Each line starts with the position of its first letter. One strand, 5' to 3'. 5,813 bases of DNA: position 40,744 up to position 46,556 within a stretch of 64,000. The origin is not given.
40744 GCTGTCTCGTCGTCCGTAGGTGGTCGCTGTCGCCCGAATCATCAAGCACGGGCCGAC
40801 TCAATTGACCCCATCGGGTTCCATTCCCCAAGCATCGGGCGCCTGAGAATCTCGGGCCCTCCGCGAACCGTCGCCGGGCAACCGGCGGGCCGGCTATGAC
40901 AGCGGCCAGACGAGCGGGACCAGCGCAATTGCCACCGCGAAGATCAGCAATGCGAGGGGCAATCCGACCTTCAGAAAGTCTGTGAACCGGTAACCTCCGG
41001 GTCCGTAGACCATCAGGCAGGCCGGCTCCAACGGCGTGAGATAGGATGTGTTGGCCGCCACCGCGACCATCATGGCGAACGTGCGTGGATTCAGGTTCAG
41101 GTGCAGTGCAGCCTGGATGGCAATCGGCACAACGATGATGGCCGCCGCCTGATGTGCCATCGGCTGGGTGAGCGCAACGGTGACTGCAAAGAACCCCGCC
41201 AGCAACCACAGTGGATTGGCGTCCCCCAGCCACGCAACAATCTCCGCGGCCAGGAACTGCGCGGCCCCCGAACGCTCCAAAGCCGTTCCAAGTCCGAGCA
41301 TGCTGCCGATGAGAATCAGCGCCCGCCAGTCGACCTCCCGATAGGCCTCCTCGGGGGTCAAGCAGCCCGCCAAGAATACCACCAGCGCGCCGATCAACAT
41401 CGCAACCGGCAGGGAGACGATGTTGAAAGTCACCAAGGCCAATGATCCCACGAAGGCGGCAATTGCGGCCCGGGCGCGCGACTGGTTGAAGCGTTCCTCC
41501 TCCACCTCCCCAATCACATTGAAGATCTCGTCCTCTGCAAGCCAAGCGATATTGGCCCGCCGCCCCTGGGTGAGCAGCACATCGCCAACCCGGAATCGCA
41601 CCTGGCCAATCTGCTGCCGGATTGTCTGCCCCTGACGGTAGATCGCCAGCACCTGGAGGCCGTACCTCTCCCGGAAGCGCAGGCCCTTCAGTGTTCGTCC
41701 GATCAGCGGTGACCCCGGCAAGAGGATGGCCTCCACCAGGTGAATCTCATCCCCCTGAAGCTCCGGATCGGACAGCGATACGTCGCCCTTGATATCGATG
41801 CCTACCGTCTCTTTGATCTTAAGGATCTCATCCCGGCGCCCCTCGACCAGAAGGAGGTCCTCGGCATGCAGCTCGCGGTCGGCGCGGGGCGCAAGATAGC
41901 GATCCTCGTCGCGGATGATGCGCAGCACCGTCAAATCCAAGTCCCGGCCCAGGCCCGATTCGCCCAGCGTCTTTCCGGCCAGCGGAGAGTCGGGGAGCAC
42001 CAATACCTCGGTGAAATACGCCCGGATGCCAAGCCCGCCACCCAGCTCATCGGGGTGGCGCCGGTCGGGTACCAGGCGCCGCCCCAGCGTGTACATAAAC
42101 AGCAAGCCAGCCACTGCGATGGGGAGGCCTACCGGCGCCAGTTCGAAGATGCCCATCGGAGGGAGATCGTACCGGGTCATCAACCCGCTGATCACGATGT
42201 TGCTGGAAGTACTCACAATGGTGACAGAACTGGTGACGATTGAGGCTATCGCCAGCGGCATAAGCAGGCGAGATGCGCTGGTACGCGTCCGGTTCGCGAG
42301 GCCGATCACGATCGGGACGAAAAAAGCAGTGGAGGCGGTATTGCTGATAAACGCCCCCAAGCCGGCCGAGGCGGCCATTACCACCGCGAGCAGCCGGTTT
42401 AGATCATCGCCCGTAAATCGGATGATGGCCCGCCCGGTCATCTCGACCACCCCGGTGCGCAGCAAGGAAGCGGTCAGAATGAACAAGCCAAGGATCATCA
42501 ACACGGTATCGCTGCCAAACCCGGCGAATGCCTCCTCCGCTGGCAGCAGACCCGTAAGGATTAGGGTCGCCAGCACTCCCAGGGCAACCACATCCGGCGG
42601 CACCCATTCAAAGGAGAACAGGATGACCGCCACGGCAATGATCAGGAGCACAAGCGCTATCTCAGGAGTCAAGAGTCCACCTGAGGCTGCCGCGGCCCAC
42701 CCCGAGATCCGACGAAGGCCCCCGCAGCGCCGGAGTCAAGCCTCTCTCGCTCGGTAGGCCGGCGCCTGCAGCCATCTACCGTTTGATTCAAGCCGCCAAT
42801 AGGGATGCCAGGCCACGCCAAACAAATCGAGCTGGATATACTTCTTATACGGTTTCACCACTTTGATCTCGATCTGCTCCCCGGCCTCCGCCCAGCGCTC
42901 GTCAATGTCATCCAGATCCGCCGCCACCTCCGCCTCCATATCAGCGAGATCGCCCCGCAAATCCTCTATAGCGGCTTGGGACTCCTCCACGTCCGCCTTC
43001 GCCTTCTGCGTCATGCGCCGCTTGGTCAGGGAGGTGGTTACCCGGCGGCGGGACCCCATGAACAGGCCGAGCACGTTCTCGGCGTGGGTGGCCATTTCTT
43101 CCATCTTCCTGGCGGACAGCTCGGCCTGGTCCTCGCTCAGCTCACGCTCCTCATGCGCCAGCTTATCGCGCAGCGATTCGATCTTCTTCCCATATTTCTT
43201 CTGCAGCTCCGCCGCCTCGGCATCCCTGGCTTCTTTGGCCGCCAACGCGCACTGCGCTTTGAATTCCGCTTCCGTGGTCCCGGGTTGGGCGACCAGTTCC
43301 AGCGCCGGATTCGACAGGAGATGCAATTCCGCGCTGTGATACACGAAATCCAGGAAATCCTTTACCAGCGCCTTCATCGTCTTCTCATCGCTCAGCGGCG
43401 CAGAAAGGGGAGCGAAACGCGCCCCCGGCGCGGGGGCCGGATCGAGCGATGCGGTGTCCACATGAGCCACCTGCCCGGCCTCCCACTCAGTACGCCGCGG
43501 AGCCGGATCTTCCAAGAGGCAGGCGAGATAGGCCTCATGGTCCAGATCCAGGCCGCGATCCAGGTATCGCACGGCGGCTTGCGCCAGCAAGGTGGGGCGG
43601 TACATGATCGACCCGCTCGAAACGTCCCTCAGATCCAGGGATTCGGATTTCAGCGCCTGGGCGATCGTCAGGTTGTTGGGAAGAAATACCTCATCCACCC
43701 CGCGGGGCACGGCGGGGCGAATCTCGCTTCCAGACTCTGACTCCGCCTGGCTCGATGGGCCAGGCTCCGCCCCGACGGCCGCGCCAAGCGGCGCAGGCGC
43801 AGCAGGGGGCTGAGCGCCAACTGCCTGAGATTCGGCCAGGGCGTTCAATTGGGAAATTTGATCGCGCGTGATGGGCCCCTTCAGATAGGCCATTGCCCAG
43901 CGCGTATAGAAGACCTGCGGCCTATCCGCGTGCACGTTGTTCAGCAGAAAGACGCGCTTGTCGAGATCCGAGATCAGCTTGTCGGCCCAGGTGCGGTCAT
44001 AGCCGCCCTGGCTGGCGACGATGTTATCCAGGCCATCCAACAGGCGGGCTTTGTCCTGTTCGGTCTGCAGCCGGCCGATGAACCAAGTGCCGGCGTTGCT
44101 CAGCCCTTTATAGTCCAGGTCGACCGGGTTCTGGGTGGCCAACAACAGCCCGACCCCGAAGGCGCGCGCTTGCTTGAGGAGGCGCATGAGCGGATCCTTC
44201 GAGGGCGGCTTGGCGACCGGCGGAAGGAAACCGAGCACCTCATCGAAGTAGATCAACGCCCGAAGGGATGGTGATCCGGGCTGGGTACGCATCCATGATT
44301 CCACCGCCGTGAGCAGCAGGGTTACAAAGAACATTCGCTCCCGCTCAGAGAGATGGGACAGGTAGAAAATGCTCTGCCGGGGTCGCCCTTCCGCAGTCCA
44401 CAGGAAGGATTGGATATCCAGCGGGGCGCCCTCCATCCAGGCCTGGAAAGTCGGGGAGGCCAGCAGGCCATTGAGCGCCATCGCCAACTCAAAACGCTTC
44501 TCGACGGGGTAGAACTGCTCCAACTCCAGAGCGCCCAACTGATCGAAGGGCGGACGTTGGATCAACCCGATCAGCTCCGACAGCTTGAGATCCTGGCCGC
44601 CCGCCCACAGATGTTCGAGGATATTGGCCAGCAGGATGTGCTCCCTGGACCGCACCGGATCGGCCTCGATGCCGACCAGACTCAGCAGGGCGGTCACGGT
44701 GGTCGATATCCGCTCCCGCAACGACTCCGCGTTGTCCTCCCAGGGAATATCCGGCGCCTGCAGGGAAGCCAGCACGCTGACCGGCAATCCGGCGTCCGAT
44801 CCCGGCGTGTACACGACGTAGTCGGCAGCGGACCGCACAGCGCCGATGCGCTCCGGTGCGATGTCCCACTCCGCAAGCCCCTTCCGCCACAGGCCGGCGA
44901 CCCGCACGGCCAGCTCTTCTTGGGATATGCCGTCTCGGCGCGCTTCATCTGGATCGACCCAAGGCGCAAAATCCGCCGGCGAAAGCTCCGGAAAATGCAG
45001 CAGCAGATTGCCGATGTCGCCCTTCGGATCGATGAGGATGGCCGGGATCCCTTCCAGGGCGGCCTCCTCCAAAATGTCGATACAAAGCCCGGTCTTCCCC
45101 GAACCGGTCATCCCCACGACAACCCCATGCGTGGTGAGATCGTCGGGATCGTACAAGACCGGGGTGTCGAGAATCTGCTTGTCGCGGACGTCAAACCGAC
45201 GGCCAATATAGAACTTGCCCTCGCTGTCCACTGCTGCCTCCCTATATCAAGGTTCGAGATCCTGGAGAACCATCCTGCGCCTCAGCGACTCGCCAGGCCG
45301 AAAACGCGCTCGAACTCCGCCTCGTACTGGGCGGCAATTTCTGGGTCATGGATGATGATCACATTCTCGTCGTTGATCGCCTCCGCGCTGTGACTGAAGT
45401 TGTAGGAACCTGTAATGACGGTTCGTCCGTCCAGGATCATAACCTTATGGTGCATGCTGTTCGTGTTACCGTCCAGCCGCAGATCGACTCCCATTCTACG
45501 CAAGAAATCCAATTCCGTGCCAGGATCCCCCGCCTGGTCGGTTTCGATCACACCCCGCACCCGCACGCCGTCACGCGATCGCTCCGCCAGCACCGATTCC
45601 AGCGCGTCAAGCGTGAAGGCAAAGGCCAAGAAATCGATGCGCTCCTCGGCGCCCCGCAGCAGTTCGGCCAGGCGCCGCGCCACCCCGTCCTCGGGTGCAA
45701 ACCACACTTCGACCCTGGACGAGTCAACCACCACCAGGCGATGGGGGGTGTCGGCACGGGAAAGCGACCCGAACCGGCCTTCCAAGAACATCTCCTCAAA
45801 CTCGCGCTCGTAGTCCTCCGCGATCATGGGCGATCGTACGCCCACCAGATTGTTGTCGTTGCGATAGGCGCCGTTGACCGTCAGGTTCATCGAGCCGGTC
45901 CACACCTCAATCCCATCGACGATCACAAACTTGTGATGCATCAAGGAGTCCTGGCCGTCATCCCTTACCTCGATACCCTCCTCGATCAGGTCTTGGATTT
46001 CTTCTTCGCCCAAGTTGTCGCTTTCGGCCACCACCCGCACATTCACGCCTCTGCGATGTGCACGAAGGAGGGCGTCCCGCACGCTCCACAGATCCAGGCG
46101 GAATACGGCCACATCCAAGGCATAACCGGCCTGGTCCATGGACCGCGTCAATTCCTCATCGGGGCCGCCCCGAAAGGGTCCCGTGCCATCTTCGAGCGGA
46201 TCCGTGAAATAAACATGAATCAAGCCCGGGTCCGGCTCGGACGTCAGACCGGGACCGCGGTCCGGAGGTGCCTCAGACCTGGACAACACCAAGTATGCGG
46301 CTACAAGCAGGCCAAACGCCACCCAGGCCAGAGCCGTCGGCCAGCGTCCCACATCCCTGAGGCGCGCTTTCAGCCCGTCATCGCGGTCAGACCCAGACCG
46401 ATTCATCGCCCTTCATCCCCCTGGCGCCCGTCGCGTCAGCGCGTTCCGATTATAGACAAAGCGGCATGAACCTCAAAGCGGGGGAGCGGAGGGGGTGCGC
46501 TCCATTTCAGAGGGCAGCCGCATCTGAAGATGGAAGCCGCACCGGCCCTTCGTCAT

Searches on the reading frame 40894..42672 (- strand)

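Call 43: search_protein_families(library=pfam, proteins=[window:40894-42672:-], max_evalue=0.00001)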
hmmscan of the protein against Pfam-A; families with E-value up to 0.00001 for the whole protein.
window:40894-42672:- (592 aa): 3 families
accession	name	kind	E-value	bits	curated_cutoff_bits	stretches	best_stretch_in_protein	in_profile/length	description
PF03600.22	CitMHS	-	3e-78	263.7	31.9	1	17-537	2-336/336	Citrate transporter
PF02080.26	TrkA_C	-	2.1e-25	88.8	27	2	221-289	2-69/71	TrkA-C domain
PF00939.25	Na_sulph_symp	-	1.9e-13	50.7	27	1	420-589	292-466/472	Sodium:sulfate symporter transmembrane region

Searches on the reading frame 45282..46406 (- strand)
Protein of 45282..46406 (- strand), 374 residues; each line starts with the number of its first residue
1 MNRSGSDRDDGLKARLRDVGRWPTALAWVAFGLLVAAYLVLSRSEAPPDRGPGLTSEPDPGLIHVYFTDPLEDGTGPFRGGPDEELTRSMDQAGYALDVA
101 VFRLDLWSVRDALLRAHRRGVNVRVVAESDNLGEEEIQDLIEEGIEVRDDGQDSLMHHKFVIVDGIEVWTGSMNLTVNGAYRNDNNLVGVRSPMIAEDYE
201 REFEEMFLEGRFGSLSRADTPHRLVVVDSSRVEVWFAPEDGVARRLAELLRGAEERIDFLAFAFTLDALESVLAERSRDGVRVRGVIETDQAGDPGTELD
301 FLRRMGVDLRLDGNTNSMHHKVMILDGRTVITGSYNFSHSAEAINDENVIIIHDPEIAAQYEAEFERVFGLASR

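Call 43: search_protein_families(library=pfam, proteins=[window:45282-46406:-], max_evalue=0.00001)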
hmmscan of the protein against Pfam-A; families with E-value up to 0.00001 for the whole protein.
window:45282-46406:- (374 aa): 2 families
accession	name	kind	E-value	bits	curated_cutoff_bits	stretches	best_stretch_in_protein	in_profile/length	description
PF13091.12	PLDc_2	-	1.4e-48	164.5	27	2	247-368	2-131/132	PLD-like domain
PF07894.18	SACK1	-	9.7e-12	45.4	21.4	0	317-369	218-269/274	Scaffolding anchor of CK1 domain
